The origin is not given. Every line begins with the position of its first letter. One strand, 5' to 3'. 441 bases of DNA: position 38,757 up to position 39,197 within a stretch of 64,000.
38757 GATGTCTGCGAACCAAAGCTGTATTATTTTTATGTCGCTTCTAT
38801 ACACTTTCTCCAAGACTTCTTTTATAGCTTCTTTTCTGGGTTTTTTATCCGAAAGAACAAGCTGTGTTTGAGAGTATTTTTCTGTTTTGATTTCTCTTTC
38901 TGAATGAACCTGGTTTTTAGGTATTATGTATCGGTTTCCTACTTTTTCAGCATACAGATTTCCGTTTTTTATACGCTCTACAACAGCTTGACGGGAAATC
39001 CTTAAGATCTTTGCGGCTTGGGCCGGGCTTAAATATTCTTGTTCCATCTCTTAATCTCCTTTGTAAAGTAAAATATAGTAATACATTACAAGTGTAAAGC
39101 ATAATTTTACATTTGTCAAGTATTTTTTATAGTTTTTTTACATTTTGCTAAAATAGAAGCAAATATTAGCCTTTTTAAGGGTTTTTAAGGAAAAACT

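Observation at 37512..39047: Glutamine synthetase fused to an N-terminal HTH (excisionase/MerR-like) DNA-binding domain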

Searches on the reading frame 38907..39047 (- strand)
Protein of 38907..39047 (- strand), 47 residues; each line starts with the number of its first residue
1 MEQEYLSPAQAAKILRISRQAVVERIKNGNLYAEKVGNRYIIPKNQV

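Call 21: find_related_loci(query=A2, collection=metagenome_contigs, flank=6000)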
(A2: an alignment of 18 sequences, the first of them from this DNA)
Query A2 (47 aa) in metagenome_contigs; peptide patterns used: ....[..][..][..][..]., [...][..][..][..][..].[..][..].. (x = any residue, [..] = any of these).
397 stretches matched a pattern; 59 encode a relative of the query (tblastn E <= 1e-3); 59 distinct loci.
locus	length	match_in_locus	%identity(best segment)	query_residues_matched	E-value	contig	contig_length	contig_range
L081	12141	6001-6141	81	1-47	3e-23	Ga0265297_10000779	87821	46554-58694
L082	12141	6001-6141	81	1-47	6e-23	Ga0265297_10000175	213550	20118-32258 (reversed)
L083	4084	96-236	85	1-47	5e-23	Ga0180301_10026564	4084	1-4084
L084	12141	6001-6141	81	1-47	1e-22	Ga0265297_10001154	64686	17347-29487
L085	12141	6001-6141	81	1-47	2e-22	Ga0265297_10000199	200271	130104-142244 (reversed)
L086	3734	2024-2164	79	1-47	9e-22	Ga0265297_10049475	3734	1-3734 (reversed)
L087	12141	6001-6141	81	1-47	1e-21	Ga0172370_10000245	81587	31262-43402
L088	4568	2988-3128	77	1-47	2e-21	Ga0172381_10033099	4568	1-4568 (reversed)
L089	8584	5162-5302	79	1-47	3e-21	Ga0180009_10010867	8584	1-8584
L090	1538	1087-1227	74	1-47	9e-21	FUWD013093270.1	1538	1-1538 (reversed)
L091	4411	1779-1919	77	1-47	8e-21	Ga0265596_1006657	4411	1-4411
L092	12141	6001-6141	74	1-47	3e-20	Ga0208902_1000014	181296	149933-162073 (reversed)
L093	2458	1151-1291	72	1-47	2e-20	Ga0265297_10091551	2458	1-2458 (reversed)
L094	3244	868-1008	72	1-47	2e-20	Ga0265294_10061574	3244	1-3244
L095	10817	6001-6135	78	3-47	3e-19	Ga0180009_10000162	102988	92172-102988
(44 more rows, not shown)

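Call 28: search_protein_representatives(alignment_id=A2)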
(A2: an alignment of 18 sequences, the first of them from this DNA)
Query: 18 sequences, 47 profile positions. Proteins with E-value up to 0.001 (for the whole library): 3468; up to 1e-10: 140; up to 1e-30: 20. The best 150 are listed.
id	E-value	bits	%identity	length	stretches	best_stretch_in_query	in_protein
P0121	1.7e-57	207.1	-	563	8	3-46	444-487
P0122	1.2e-51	188.4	-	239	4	4-46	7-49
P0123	1.7e-49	181.5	-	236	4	3-47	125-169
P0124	2.3e-49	181.1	-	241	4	4-44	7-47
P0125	1.2e-48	178.7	-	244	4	4-47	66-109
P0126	5.9e-44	163.8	-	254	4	3-46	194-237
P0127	3.1e-43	161.5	-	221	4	3-47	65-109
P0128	4.4e-41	154.6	-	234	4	5-42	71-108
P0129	6.1e-41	154.1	-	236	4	4-44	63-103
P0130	1.1e-39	150.1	-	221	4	3-44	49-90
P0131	9.9e-38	143.8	-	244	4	4-46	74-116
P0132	5.4e-37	141.5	-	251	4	3-44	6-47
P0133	7.1e-37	141.1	-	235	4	4-46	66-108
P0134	5.0e-36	138.4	-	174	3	3-45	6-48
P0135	6.2e-35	134.9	-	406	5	3-46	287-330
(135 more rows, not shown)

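Call 29: search_solved_structures(query=A2, max_evalue=10, show_alignments=3)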
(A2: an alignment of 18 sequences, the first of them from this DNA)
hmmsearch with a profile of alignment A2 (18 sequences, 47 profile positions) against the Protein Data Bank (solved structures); distinct sequences matched with E-value up to 10: 21.
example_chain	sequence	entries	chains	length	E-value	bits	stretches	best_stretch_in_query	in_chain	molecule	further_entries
5jlu_A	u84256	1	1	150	0.032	17.3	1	3-27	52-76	Adhesin competence repressor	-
5jls_A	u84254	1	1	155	0.035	17.2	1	4-27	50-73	Adhesin competence repressor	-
5yiu_A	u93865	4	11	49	0.04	17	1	6-28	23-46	Cell cycle regulatory protein GcrA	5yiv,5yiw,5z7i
4j2n_A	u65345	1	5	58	0.052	16.6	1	10-41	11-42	Gp37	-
1s7o_A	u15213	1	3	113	0.054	16.6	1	8-28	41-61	Hypothetical UPF0122 protein SPy1201/SpyM3_0842/SPs1042/spyM18_1152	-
4yg1_A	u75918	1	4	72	0.15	15.2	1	6-20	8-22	Antitoxin HipB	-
1xsv_A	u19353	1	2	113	0.15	15.1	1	8-28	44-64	Hypothetical UPF0122 protein SAV1236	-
4yg4_A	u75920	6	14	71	0.16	15.1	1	6-20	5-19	Antitoxin HipB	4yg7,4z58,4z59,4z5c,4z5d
7ye1_G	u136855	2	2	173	0.19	14.8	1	6-28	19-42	Cell cycle regulatory protein GcrA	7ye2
1i1g_A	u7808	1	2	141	0.22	14.7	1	9-27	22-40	TRANSCRIPTIONAL REGULATOR LRPA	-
4z5h_A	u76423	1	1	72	0.25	14.5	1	6-20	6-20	Antitoxin HipB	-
2wiu_B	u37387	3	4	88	0.29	14.3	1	6-20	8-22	HTH-TYPE TRANSCRIPTIONAL REGULATOR HIPB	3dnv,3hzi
5k98_B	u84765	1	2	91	0.32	14.1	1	6-20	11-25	Antitoxin HipB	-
3cta_A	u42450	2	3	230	0.4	13.8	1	3-31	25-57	Riboflavin kinase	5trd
3tgn_A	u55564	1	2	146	0.43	13.7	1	3-27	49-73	Adc operon repressor AdcR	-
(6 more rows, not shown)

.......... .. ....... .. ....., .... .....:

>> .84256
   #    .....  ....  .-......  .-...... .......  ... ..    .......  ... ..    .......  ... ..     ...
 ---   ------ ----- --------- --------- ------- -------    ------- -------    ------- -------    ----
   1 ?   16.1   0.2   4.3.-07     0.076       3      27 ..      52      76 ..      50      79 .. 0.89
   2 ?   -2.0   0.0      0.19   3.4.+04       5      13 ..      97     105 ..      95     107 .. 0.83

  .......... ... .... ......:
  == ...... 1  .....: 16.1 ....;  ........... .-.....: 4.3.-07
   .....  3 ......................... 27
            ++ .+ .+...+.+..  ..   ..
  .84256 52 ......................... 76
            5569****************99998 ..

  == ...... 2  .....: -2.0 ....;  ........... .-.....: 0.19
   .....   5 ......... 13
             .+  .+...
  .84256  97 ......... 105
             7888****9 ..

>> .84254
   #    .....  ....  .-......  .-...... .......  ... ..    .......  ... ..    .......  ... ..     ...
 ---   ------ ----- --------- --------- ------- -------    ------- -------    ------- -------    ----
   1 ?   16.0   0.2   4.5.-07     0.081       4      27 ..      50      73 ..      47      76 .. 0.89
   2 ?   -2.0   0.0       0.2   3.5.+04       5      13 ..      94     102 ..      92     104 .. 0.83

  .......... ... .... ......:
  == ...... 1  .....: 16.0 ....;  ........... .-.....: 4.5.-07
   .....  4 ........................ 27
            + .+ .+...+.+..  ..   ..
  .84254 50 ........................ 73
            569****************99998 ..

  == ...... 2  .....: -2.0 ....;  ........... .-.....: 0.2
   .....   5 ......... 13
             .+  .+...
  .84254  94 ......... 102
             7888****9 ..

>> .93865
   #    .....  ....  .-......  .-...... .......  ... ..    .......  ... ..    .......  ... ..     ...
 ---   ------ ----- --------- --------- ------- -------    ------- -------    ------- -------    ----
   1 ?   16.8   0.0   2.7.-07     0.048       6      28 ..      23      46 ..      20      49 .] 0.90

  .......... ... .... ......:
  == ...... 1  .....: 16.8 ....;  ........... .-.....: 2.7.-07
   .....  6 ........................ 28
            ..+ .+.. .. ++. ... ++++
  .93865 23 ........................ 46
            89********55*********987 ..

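Call 48: predict_structure(alignment_id=A2)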
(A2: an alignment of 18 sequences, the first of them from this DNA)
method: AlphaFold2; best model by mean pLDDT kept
length: 47 residues; sequences in the alignment: 18
mean_pLDDT: 89.1   pTM: 0.65
mean pLDDT of the five models: 89.1, 89.0, 87.9, 86.4, 85.7
residues with pLDDT >= 90: 35; 70-90: 9; 50-70: 3; < 50: 0
segments of 3 or more residues with pLDDT < 50: none
pLDDT, mean of each block of 10 residues (from residue 1): 82 94 93 90 86
secondary structure, 60 per line:
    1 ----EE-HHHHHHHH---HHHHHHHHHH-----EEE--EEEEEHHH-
elements in order: H8-15 H19-28 E34-36 E39-43
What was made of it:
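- On HTH_17 / excisionase-family DNA-binding domain (PF12728, TIGR01764): AF2 gives H8-15, H19-28, E34-36, E39-43 at pLDDT 89 (call 48).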

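Call 50: fold_search(model_id=the predicted structure, library=pdb)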
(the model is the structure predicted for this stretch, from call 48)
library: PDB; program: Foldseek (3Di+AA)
matches with E <= 10: 1004; with E <= 0.001: 0
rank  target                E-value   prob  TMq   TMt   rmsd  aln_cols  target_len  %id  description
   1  6ama_Y                4.4e-02  1.00  0.81  0.68   1.4        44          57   23  Structure of S. coelicolor/S. venezuelae BldC-smeA-ssfA complex to 3.09 Angstrom (released 2018-03-28)
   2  6ama_A                5.1e-02  1.00  0.80  0.71   1.3        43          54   23  Structure of S. coelicolor/S. venezuelae BldC-smeA-ssfA complex to 3.09 Angstrom (released 2018-03-28)
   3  6ama_B                5.8e-02  1.00  0.81  0.70   1.4        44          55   23  Structure of S. coelicolor/S. venezuelae BldC-smeA-ssfA complex to 3.09 Angstrom (released 2018-03-28)
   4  6ama_P                7.6e-02  1.00  0.82  0.70   1.6        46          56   22  Structure of S. coelicolor/S. venezuelae BldC-smeA-ssfA complex to 3.09 Angstrom (released 2018-03-28)
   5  6amk_A                8.7e-02  1.00  0.82  0.75   0.9        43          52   23  Structure of Streptomyces venezuelae BldC-whiI opt complex (released 2018-03-28)
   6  6ama_H                9.9e-02  1.00  0.75  0.65   1.7        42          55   21  Structure of S. coelicolor/S. venezuelae BldC-smeA-ssfA complex to 3.09 Angstrom (released 2018-03-28)
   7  6amk_B                1.1e-01  1.00  0.80  0.74   1.1        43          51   23  Structure of Streptomyces venezuelae BldC-whiI opt complex (released 2018-03-28)
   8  4j2n_A                1.4e-01  0.99  0.73  0.65   3.1        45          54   31  Crystal Structure of mycobacteriophage Pukovnik Xis (released 2013-10-23)
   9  4j2n_C                1.5e-01  0.99  0.72  0.62   1.8        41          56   32  Crystal Structure of mycobacteriophage Pukovnik Xis (released 2013-10-23)
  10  1hxd_A                1.6e-01  0.66  0.48  0.11   4.5        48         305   17  CRYSTAL STRUCTURE OF E. COLI BIOTIN REPRESSOR WITH BOUND BIOTIN (released 2001-05-30)
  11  5trd_B                1.7e-01  0.80  0.49  0.15   3.3        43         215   26  Structure of RbkR (Riboflavin Kinase) from Thermoplasma acidophilum determined in complex with CTP and its cognate DNA (released 2016-11-23)
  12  8fi3_B                1.9e-01  0.69  0.51  0.12   4.5        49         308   16  Bifunctional ligase/repressor BirA from Klebsiella pneumoniae complexed with biotin (Domain Swapped Dimer) (released 2022-12-28)
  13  9e71_BW               2.2e-01  0.54  0.42  0.32   4.1        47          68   21  Cryo-EM structure of the Pyrobaculum calidifontis 70S ribosome (released 2024-11-20)
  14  4pm3_B                2.5e-01  0.96  0.68  0.33   2.7        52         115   13  Structure of the double-stranded DNA binding type IV secretion protein TraN from Enterococcus (released 2014-07-30)
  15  5i44_G                2.7e-01  0.99  0.77  0.56   1.6        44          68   23  Structure of RacA-DNA complex; P21 form (released 2016-05-04)
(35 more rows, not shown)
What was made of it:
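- Closest known: Trigger enzymes with a fused DNA-binding domain: BirA. Same: Foldseek even lists the BirA and RbkR wHTH domains among weaker matches (call 50).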

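Call 61: search_protein_families(library=pfam, proteins=[P0122, P0121], max_evalue=0.001)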
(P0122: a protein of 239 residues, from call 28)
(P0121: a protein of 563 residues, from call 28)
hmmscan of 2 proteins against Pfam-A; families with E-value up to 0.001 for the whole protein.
P0122 (239 aa): 31 families (the best 25 are shown)
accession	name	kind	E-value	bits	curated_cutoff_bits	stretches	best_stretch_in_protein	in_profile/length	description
PF12728.13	HTH_17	-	1.3e-32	112.2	27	4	8-51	1-44/51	Helix-turn-helix domain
PF18024.7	HTH_50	-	1.7e-12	47.2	27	0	7-31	22-46/50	Helix-turn-helix domain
PF08279.18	HTH_11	-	1.6e-10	41.1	25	0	8-30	15-37/55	HTH domain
PF13338.12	AbiEi_4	-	3e-10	40.5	25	0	7-35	12-39/49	Transcriptional regulator, AbiEi antitoxin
PF02954.25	HTH_8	-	3.3e-10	40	22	0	131-152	20-41/42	Bacterial regulatory protein, Fis family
PF13404.12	HTH_AsnC-type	-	6.8e-10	39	27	0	9-31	18-40/42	AsnC-type helix-turn-helix domain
PF22083.2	I-HmuI_NUMOD-like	-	7.3e-10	38.7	27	0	68-89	10-31/46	DNA endonuclease I-HmuI-like, NUMOD-like domain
PF08281.18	Sigma70_r4_2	-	3.5e-09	36.6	25.7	0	189-213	27-51/54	Sigma-70, region 4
PF13384.12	HTH_23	-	6.4e-08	32.6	24.6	0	188-211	17-40/50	Homeodomain-like domain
PF13412.12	HTH_24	-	8e-08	32.2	21.9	0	8-31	17-40/48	Winged helix-turn-helix DNA-binding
PF07453.19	NUMOD1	-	2.1e-07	31.4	22.8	0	187-202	15-30/37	NUMOD1 domain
PF21531.3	Rv2175c_wHTH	-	3.5e-07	30.6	27.1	0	187-220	14-47/57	DNA-binding protein Rv2175c, wHTH domain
PF13518.12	HTH_28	-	5.5e-07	30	25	0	70-93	13-35/52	Helix-turn-helix domain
PF15943.11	YdaS_toxin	-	1e-06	28.9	30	0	192-216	12-37/65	Bacterial toxin YdaS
PF13309.12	HTH_22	-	1.2e-06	28.9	29.6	0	190-209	43-62/63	HTH domain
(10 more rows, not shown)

P0121 (563 aa): 25 families
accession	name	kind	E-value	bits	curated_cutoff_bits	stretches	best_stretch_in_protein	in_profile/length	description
PF12728.13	HTH_17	-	2.4e-58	194.6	27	7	221-265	1-45/51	Helix-turn-helix domain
PF21531.3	Rv2175c_wHTH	-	1.6e-19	70.1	27.1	0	209-261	3-55/57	DNA-binding protein Rv2175c, wHTH domain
PF00126.33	HTH_1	-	3.5e-13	49.7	26.6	0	377-410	5-36/60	Bacterial regulatory helix-turn-helix protein, lysR family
PF04545.22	Sigma70_r4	-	2.9e-12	46.3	24.1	0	389-411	22-44/50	Sigma-70, region 4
PF13384.12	HTH_23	-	2.4e-11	43.5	24.6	0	388-409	18-39/50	Homeodomain-like domain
PF02954.25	HTH_8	-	7.2e-10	38.9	22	0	451-469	23-41/42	Bacterial regulatory protein, Fis family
PF13518.12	HTH_28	-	7.4e-10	39.2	25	0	445-468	12-34/52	Helix-turn-helix domain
PF08281.18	Sigma70_r4_2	-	1.5e-08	34.5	25.7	0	448-470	28-50/54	Sigma-70, region 4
PF13338.12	AbiEi_4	-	4.4e-08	33.5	25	0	445-470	12-36/49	Transcriptional regulator, AbiEi antitoxin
PF12840.13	HTH_20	-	2e-07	31.3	27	0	447-469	19-41/51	Helix-turn-helix domain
PF08220.18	HTH_DeoR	-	2.6e-07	30.7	21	0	384-406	11-33/57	DeoR-like helix-turn-helix domain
PF12802.13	MarR_2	-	9.3e-07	29.4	27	0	444-468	19-42/61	MarR family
PF13404.12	HTH_AsnC-type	-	1e-06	28.9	27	0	450-469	21-40/42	AsnC-type helix-turn-helix domain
PF13556.12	HTH_30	-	6.3e-06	26.3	27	0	107-127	15-35/59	PucR C-terminal helix-turn-helix domain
PF13412.12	HTH_24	-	8.1e-06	25.8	21.9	0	445-469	16-40/48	Winged helix-turn-helix DNA-binding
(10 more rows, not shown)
